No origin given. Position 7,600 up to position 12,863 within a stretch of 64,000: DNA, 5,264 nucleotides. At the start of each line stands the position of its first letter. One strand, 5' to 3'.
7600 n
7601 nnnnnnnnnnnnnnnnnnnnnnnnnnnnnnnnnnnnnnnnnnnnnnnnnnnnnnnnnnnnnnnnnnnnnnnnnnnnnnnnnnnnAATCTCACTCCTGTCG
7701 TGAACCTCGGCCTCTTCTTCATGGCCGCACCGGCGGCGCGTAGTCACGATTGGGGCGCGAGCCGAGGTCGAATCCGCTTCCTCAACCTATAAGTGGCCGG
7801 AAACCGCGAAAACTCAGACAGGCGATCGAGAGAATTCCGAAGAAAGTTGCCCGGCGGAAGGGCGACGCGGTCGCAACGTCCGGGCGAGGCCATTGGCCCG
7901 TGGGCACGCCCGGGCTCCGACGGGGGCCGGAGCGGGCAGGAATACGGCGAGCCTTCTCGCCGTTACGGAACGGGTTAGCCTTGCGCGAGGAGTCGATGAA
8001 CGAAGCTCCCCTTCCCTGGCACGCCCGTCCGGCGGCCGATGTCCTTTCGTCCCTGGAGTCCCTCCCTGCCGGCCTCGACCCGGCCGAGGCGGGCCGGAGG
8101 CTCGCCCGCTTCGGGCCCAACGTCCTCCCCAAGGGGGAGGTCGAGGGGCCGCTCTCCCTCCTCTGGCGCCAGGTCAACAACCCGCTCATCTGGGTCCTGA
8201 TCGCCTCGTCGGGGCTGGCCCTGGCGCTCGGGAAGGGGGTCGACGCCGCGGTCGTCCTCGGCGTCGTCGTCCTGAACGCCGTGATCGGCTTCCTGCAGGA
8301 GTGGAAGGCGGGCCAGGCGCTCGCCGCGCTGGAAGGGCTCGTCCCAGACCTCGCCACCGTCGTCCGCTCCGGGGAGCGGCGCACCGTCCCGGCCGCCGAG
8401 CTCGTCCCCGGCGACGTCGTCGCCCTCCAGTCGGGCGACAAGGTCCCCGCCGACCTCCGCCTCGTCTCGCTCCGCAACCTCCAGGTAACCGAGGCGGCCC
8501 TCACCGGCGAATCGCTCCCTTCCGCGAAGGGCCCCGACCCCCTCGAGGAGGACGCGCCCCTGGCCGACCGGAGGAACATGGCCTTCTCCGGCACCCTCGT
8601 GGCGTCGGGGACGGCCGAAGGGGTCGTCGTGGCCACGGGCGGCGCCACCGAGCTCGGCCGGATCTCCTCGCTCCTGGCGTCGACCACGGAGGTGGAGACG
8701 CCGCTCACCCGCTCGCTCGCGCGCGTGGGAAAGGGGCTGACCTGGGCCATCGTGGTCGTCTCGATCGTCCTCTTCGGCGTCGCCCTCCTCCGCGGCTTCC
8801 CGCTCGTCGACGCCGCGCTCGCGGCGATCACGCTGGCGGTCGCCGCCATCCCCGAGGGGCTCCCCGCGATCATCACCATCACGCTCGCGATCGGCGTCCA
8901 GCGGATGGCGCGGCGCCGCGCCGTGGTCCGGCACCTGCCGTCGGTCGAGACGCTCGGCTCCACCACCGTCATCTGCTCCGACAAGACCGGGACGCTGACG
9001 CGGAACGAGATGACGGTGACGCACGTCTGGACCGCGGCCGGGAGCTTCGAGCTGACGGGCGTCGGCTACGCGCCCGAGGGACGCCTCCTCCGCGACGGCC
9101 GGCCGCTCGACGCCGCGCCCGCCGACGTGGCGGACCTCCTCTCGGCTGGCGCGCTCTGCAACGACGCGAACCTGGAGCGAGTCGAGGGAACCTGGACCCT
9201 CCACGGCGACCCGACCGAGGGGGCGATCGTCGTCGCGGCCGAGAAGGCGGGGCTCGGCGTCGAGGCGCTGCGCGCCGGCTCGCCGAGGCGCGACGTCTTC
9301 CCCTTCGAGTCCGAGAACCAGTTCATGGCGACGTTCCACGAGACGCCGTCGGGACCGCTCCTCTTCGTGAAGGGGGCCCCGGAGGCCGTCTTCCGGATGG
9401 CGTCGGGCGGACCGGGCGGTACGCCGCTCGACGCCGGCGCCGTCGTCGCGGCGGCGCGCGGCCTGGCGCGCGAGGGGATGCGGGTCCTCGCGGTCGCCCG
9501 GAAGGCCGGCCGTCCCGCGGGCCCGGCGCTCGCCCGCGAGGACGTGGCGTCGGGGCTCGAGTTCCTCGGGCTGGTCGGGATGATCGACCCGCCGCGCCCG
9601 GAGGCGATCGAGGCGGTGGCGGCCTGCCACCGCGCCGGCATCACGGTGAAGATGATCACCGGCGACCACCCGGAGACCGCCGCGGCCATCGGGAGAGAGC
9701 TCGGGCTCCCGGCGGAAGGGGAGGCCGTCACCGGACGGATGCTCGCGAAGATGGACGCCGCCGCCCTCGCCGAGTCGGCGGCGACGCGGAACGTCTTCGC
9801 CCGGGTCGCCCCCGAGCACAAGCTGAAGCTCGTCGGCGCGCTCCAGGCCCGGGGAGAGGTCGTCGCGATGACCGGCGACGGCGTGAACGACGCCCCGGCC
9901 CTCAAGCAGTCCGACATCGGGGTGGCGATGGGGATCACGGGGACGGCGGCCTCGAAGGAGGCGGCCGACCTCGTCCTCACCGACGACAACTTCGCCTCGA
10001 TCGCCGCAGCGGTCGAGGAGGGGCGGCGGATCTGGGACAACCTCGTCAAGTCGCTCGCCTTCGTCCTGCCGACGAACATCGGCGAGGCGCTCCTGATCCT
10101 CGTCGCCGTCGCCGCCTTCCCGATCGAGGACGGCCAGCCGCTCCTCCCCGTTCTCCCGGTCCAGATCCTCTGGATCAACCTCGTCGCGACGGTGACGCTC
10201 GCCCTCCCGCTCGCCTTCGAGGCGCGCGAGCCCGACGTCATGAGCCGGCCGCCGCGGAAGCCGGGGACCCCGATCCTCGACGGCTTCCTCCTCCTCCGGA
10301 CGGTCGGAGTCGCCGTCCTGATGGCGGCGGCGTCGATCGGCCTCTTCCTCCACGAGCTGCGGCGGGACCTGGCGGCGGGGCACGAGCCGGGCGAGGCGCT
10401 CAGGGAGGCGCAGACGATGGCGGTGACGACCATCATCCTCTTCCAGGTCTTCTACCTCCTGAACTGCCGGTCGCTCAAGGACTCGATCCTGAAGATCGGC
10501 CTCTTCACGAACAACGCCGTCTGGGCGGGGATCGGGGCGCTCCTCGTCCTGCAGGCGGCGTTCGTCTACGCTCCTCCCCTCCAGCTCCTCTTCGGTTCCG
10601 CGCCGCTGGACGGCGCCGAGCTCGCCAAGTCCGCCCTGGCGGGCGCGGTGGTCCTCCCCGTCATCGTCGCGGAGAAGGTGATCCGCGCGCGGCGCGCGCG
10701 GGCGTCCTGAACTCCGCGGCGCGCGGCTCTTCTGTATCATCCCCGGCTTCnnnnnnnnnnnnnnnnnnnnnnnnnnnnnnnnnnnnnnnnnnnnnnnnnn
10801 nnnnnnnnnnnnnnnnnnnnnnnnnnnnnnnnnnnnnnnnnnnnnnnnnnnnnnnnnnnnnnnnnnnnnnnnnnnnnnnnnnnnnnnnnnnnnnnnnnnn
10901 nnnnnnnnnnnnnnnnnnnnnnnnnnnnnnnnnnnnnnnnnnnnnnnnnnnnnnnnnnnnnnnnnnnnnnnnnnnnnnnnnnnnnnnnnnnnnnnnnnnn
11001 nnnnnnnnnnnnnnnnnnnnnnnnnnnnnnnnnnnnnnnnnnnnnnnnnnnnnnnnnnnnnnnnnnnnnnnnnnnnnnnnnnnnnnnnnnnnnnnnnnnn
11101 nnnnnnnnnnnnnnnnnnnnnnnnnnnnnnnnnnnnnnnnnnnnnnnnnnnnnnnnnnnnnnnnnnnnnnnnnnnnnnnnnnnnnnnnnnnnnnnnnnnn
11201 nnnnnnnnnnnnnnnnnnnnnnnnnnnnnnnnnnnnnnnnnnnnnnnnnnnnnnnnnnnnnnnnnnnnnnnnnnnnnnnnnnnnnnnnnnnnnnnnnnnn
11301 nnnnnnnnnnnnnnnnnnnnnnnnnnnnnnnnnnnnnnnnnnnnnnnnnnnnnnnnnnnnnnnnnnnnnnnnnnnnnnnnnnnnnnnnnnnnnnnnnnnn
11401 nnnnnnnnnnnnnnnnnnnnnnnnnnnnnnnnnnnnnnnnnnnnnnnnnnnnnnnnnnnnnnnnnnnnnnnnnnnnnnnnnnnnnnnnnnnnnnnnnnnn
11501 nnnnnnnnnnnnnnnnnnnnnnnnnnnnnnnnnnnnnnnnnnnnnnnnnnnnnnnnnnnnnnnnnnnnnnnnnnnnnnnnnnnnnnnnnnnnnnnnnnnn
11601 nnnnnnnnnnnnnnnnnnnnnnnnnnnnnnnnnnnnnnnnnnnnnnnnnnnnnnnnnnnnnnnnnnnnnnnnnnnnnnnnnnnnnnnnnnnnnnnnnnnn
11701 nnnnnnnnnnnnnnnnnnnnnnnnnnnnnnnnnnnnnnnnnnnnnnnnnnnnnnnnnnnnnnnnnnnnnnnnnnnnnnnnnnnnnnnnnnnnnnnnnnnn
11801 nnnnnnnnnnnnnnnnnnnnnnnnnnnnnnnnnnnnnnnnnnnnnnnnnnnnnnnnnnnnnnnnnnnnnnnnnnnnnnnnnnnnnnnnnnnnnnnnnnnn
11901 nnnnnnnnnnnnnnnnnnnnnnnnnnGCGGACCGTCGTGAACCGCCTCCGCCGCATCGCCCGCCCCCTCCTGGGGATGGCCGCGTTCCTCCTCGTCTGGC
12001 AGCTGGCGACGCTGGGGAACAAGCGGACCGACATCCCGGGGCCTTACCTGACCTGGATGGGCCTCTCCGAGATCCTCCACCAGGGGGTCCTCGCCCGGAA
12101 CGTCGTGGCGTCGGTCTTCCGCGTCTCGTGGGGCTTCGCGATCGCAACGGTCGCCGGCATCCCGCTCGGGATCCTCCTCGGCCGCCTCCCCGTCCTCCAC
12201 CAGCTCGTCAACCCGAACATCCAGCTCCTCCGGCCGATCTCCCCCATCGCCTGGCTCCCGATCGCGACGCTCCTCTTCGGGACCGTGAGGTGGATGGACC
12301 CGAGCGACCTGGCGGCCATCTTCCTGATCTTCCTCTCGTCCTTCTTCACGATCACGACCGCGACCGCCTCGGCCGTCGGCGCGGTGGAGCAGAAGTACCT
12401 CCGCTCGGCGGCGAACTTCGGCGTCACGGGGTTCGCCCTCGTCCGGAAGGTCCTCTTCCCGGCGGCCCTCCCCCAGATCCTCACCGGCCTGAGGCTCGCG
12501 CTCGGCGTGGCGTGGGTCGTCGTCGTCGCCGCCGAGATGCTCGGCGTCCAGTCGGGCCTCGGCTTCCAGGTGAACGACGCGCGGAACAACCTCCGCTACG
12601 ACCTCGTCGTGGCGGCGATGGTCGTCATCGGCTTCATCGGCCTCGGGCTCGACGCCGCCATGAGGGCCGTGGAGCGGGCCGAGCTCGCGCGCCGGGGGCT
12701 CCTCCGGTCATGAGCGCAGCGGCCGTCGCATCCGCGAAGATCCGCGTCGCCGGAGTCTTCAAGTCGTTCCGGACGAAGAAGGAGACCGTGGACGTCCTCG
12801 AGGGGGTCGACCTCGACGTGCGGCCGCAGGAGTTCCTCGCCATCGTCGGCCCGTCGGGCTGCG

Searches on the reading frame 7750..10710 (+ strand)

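Call 68: search_protein_families(library=pfam, proteins=[window:7750-10710:+], max_evalue=0.0001)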
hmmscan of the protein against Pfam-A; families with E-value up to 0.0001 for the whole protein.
window:7750-10710:+ (986 aa): 6 families
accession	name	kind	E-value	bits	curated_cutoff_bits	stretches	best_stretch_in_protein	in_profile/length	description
PF00122.25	E1-E2_ATPase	-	3e-52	177.2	28.1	1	197-389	2-181/181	E1-E2 ATPase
PF00689.26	Cation_ATPase_C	-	1e-45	156.1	27.3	1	799-978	2-175/175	Cation transporting ATPase, C-terminus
PF00702.32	Hydrolase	-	2.2e-19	71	26.4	1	407-721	3-190/191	haloacid dehalogenase-like hydrolase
PF13246.12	Cation_ATPase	-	2.8e-19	69.4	21.7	1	468-549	1-86/91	Cation transport ATPase (P-type)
PF00690.31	Cation_ATPase_N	-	1.2e-16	60.5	20.4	1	90-156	1-68/69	Cation transporter/ATPase, N-terminus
PF08282.18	Hydrolase_3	-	7.1e-05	23.1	20.9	0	697-754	198-254/255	haloacid dehalogenase-like hydrolase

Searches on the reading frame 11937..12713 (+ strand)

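Call 68: search_protein_families(library=pfam, proteins=[window:11937-12713:+], max_evalue=0.0001)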
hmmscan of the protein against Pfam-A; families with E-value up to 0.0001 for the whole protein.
window:11937-12713:+ (258 aa): 1 family
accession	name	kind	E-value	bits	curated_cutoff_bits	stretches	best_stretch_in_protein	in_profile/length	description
PF00528.27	BPD_transp_1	-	1.6e-23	83.8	26.4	1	74-247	1-180/184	Binding-protein-dependent transport system inner membrane component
